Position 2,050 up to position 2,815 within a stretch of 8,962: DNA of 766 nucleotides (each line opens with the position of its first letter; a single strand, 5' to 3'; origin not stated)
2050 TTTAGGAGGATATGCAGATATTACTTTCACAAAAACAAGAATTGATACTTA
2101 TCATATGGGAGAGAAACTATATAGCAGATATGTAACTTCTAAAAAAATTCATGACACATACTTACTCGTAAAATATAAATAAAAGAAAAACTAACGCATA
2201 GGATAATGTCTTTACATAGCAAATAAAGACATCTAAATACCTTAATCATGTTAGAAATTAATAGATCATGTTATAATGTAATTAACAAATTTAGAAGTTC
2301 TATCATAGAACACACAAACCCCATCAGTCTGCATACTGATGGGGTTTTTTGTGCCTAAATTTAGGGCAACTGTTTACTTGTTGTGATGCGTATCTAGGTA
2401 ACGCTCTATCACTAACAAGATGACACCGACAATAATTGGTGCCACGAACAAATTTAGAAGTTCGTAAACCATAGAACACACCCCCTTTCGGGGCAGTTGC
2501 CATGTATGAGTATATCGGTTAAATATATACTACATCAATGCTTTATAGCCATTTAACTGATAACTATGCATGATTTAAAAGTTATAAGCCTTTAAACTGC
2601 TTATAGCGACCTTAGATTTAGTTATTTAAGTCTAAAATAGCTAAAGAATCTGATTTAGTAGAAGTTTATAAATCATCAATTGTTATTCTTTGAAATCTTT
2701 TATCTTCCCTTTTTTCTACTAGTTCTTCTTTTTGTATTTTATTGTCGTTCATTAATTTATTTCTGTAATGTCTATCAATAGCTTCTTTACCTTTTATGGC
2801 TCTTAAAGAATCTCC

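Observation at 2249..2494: Candidate ~67-nt sRNA with near-consensus extended -10 and strong terminator, plus a promoter-less degenerate second copy whose complement lies in the 3' region of the RHH operon transcript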

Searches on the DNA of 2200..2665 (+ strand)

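Call 8: search_dna_similar(query=window:2200-2560:+, collection=plasmids, mode=distant, max_rows=40)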
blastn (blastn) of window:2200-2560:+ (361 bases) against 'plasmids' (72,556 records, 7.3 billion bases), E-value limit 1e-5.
Records with a match: 10; places in all: 10; records where one place covers at least 80% of the query: 1.
Best place of each record, by identity: 95-99% 2; 90-95% 3; 80-90% 1; 60-80% 4.
By first word of the organism name: Enterococcus 8; Nosocomiicoccus 1; Lactococcus 1.
By predicted mobility (MOB-suite, as given by PLSDB): non-mobilizable 5; conjugative 5.
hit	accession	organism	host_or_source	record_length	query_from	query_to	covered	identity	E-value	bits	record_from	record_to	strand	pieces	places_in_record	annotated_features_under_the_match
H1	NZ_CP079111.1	Nosocomiicoccus ampullae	cell culture,from type material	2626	65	361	82%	80.5%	4e-70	272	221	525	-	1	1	none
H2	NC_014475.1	Enterococcus faecalis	-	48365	236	317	23%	78.3%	3e-7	63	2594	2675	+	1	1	type I toxin-antitoxin system Fst family toxin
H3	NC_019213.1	Enterococcus faecalis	-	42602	236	317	23%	78.3%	3e-7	63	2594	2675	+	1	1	type I toxin-antitoxin system Fst family toxin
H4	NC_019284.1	Enterococcus faecalis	-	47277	236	317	23%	78.3%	3e-7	63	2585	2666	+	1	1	type I toxin-antitoxin system Fst family toxin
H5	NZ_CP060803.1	Enterococcus faecalis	Single Isolate,urine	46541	236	317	23%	78.3%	3e-7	63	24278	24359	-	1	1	type I toxin-antitoxin system Fst family toxin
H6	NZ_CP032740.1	Enterococcus casseliflavus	Homo sapiens,bile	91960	279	317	11%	95.0%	1e-6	61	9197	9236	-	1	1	none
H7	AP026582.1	Enterococcus faecium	Homo sapiens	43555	278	315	11%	94.7%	1e-6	61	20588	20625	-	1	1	none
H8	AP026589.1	Enterococcus faecium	Homo sapiens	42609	278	315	11%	94.7%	1e-6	61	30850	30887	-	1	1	none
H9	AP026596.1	Enterococcus faecium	Homo sapiens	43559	278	315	11%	94.7%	1e-6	61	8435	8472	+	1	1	none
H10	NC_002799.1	Lactococcus lactis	-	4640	279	315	10%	97.3%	3e-7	64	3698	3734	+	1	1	type I toxin-antitoxin system Fst family toxin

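Call 10: get_annotated_region(hit=H1, flank=1500)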
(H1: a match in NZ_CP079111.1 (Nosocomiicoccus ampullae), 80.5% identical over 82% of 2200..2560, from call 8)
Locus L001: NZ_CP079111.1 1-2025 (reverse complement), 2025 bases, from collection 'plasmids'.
description: Nosocomiicoccus ampullae strain DSM 19163 plasmid pDSM19163_1, complete sequence
organism: Nosocomiicoccus ampullae (NCBI taxid 489910)
taxonomy: Bacteria; Bacillota; Bacilli; Bacillales; Staphylococcaceae; Nosocomiicoccus; Nosocomiicoccus ampullae
host: -; source: cell culture,from type material; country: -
typing (MOB-suite, as given by PLSDB): non-mobilizable
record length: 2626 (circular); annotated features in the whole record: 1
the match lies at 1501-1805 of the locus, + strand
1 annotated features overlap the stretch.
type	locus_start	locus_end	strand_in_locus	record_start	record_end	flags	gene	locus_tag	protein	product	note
CDS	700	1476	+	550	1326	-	-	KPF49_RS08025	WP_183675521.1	replication initiation protein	GO:0006270 - DNA replication initiation [Evidence IEA]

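Call 11: get_annotated_region(hit=H2, flank=600)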
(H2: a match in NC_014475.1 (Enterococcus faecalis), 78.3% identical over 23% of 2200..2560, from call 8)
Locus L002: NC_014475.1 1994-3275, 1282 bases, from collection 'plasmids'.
description: Enterococcus faecalis plasmid pWZ1668, complete sequence
organism: Enterococcus faecalis (NCBI taxid 1351)
taxonomy: Bacteria; Bacillota; Bacilli; Lactobacillales; Enterococcaceae; Enterococcus; Enterococcus faecalis
host: -; source: -; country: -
typing (MOB-suite, as given by PLSDB): conjugative; replicon Inc18; relaxase MOBQ; mating-pair formation MPF_T
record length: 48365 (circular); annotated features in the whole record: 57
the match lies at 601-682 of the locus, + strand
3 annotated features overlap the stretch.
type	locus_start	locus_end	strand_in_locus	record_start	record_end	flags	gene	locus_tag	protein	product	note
CDS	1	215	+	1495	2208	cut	-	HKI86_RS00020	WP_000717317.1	LPXTG cell wall anchor domain-containing protein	-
CDS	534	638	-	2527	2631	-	-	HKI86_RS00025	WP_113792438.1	type I toxin-antitoxin system Fst family toxin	-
CDS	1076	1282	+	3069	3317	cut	-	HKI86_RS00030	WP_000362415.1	helix-turn-helix transcriptional regulator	-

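Call 12: get_annotated_region(hit=H10, flank=600)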
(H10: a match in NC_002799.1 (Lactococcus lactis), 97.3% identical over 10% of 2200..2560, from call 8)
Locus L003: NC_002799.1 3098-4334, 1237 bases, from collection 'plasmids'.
description: Lactococcus lactis plasmid pCRL291.1, complete sequence
organism: Lactococcus lactis (NCBI taxid 1358)
taxonomy: Bacteria; Bacillota; Bacilli; Lactobacillales; Streptococcaceae; Lactococcus; Lactococcus lactis
host: -; source: -; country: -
typing (MOB-suite, as given by PLSDB): non-mobilizable; replicon rep_cluster_1523
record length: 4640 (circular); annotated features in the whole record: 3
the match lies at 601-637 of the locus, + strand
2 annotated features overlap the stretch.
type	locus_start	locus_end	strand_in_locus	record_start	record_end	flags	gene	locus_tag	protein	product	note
CDS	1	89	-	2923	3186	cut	-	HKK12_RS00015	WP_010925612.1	antitoxin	-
CDS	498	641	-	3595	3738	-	-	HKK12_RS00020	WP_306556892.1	type I toxin-antitoxin system Fst family toxin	-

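Call 44: search_rna_families(source=window, start=2230, end=2560, threshold=evalue, max_evalue=10, show_alignments=3)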
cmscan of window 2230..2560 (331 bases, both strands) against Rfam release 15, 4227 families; matches with E-value up to 10: 12.
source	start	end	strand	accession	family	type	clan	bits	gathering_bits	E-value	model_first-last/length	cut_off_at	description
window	2345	2501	-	RF02848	RefB11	Gene; sRNA;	-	39.9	54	1.1e-06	1-167/167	no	Enterococcus sRNA B11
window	2304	2416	-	RF02442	SpF66_sRNA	Gene; sRNA;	-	23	42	0.0012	1-239/239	no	Streptococcus sRNA SpF66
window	2302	2409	-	RF02905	sRNA41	Gene; sRNA;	-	19.7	45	0.64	1-113/113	no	Archaeal Small RNA 41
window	2358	2396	-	RF02066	STnc320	Gene; sRNA;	-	17.7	50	0.65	1-55/55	no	Salmonella enterica sRNA STnc320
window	2292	2353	+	RF02399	NsiR1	Gene; sRNA;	-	17.5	39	0.42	1-60/60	no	Nitrogen stress-induced RNA 1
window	2230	2350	+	RF02450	ncr1175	Gene; sRNA;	-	17.2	60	0.96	7-110/110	5'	Bacillus sRNA ncr1175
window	2249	2311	-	RF00494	snoU2_19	Gene; snRNA; snoRNA; CD-box;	-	15.8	39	8.9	1-80/80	no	Small nucleolar RNA U2-19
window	2257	2355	+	RF02905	sRNA41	Gene; sRNA;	-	15.4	45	6.1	1-113/113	no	Archaeal Small RNA 41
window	2414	2493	-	RF01456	VrrA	Gene; antisense;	-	14.6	50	5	1-140/140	no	Vibrio regulatory RNA of OmpA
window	2307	2355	+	RF04140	mir-3118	Gene; miRNA;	-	14.6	89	6.9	1-76/76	no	mir-3118 microRNA precursor family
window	2413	2497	+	RF01197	snR39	Gene; snRNA; snoRNA; CD-box;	CL00054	14.1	40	9.8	1-95/95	no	Small nucleolar RNA snR39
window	2230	2339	-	RF01295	SCARNA7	Gene; snRNA; snoRNA; scaRNA;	-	7.1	65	9.2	1-123/330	3'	Small Cajal body-specific RNA 7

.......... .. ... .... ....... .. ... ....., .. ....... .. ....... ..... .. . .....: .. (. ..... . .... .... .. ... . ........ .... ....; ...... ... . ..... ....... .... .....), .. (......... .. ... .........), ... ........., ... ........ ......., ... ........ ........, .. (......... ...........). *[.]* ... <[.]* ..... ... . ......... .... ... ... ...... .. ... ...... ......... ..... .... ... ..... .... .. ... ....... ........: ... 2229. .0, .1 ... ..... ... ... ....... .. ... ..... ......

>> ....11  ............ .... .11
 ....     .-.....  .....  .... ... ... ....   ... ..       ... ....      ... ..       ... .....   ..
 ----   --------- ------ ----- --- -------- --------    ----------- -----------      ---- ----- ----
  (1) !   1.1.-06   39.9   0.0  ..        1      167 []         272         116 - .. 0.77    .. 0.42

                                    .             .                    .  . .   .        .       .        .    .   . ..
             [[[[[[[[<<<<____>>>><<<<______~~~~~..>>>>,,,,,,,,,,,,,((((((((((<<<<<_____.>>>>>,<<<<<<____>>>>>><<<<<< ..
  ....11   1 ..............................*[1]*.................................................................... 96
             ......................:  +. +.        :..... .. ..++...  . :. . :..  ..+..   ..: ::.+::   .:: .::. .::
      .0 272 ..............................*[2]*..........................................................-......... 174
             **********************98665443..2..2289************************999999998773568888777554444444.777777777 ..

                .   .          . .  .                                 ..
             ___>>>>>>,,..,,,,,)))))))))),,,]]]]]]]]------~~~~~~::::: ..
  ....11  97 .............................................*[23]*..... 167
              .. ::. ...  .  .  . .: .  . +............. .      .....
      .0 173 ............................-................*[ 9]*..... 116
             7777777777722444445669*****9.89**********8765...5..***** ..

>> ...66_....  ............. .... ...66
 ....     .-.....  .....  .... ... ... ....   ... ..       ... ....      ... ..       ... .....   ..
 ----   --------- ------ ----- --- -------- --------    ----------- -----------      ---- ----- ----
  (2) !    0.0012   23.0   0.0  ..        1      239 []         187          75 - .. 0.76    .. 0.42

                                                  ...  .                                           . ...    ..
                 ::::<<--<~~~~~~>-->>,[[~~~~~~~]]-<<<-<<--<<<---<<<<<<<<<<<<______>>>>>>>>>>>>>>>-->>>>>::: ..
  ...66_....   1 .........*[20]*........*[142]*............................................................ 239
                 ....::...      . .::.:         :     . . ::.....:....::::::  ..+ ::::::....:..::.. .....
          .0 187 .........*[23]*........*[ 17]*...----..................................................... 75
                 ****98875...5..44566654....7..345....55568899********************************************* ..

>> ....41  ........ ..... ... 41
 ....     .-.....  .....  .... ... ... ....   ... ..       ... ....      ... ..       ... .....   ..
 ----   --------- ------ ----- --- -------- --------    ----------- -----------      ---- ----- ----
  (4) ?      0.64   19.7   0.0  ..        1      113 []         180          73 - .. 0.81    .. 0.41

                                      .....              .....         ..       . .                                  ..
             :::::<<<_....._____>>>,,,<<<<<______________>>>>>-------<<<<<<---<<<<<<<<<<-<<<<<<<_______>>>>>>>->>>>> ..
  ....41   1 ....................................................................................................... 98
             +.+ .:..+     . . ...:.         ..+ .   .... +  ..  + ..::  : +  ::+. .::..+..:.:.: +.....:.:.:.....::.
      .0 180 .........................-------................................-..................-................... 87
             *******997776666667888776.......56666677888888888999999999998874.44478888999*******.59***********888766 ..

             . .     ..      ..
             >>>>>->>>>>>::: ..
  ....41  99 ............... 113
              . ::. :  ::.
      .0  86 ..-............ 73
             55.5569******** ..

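Call 45: search_rna_families(sources=[L002, L003, L005, L006, L007], threshold=evalue, max_evalue=0.01)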
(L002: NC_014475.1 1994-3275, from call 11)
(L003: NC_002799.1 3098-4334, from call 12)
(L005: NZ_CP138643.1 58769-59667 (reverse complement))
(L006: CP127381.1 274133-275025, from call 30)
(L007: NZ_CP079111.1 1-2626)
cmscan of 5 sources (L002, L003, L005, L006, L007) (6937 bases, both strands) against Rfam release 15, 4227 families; matches with E-value up to 0.01: 6.
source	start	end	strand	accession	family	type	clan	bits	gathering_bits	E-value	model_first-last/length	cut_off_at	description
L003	448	624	-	RF02848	RefB11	Gene; sRNA;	-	102.5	54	2.4e-20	1-167/167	no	Enterococcus sRNA B11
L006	371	543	+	RF02848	RefB11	Gene; sRNA;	-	87.1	54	1.2e-16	1-167/167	no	Enterococcus sRNA B11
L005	547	610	-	RF02844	RefA9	Gene; antisense;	-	84.4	49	8.3e-13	1-64/64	no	Enterococcus sRNA A9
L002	485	667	-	RF02848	RefB11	Gene; sRNA;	-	79.6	54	7e-15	1-167/167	no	Enterococcus sRNA B11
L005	369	545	+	RF02848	RefB11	Gene; sRNA;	-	53.3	54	1.4e-08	1-167/167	no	Enterococcus sRNA B11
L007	280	441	+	RF02848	RefB11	Gene; sRNA;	-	30.9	54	0.0035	1-167/167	no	Enterococcus sRNA B11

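Call 60: search_dna_similar(query=window:2525-2665:+, collection=plasmids, mode=distant, max_evalue=0.001, max_rows=25)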
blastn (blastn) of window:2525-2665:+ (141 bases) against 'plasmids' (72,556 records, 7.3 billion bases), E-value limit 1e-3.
Records with a match: 1; places in all: 1; records where one place covers at least 80% of the query: 1.
Best place of each record, by identity: 95-99% 1.
By first word of the organism name: Nosocomiicoccus 1.
By predicted mobility (MOB-suite, as given by PLSDB): non-mobilizable 1.
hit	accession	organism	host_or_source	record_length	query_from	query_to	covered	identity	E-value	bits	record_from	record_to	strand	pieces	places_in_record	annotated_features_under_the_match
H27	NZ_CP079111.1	Nosocomiicoccus ampullae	cell culture,from type material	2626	1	129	91%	96.1%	4e-52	211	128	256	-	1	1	none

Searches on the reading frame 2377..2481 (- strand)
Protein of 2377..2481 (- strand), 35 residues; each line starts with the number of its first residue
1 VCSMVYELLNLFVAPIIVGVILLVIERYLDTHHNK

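Call 4: search_protein_families(library=pfam, proteins=[window:2377-2481:-], max_evalue=1)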
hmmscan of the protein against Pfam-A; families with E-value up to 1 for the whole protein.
seq(35 aa): 2 families
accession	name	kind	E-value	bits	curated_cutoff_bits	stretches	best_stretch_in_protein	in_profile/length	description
PF13955.11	Fst_toxin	-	0.00052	20.3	36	1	11-27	3-19/21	Toxin Fst, type I toxin-antitoxin system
PF14002.11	YniB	-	0.083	13.2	27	1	4-30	139-165/166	YniB-like protein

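Call 23: search_protein_families(library=ncbifam, proteins=[window:2377-2472:-, window:2377-2481:-], max_evalue=1)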
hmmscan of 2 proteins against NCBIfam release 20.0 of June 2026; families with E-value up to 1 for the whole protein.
seq(32 aa): 1 family
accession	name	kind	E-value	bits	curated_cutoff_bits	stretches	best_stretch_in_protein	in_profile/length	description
NF033608.1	type_I_tox_Fst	subfamily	0.0039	17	26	1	8-27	5-24/28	type I toxin-antitoxin system Fst family toxin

seq(35 aa): 1 family
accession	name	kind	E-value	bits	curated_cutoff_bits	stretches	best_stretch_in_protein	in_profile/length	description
NF033608.1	type_I_tox_Fst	subfamily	0.005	16.6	26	1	11-28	5-22/28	type I toxin-antitoxin system Fst family toxin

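Call 26: search_dna_similar(query=window:2377-2472:-, collection=plasmids, mode=protein, max_evalue=1, max_rows=40)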
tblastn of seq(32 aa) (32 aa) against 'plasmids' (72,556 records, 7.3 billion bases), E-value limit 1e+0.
Records with a match: 3; places in all: 3; records where one place covers at least 80% of the query: 3.
Best place of each record, by identity: 60-80% 1; <60% 2.
By first word of the organism name: Nosocomiicoccus 1; Bacillus 1; Aerococcus 1.
By predicted mobility (MOB-suite, as given by PLSDB): non-mobilizable 3.
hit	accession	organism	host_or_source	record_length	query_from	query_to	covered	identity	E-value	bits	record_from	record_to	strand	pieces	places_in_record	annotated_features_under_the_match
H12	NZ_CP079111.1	Nosocomiicoccus ampullae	cell culture,from type material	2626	1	32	100%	65.6%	4e-6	47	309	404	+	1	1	none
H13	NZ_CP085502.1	Bacillus cereus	black pepper plant,cell culture,root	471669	2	32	97%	48.4%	3e-1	33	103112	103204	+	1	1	none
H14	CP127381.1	Aerococcus tenax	Homo sapiens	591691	1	31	97%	41.9%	3e-1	33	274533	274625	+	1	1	type I toxin-antitoxin system Fst family toxin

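Call 30: get_annotated_region(hit=H14, flank=400)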
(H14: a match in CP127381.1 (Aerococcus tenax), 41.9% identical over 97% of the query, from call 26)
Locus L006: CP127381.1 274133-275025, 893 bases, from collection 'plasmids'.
description: Aerococcus tenax strain UMB3669 plasmid unnamed1, complete sequence
organism: Aerococcus tenax (NCBI taxid 3078812)
taxonomy: Bacteria; Bacillota; Bacilli; Lactobacillales; Aerococcaceae; Aerococcus; Aerococcus tenax
host: -; source: Homo sapiens; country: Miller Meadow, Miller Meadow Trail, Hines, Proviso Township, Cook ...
typing (MOB-suite, as given by PLSDB): non-mobilizable; replicon rep_cluster_1663; mating-pair formation MPF_T
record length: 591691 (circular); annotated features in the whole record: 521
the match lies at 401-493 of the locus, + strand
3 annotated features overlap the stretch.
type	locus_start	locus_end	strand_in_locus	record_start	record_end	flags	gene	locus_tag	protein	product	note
CDS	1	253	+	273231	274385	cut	-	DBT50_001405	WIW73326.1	MFS transporter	-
CDS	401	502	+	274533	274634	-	-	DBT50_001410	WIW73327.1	type I toxin-antitoxin system Fst family toxin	-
CDS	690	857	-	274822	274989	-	-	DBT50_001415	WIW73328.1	hypothetical protein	-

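Call 61: find_encoding_contigs(protein=window:2377-2472:-, flank=4000, max_places=8)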
Protein seq(32 aa) (32 aa): no gene with exactly this product is on record in the collection.

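Call 67: search_protein_families(library=pfam, proteins=[window:2377-2472:-], max_evalue=1)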
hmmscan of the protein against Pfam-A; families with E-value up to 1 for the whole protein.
seq(32 aa): 2 families
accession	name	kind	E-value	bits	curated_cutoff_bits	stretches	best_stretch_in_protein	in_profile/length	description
PF13955.11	Fst_toxin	-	0.00042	20.6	36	1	8-24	3-19/21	Toxin Fst, type I toxin-antitoxin system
PF14002.11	YniB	-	0.16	12.3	27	1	3-27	141-165/166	YniB-like protein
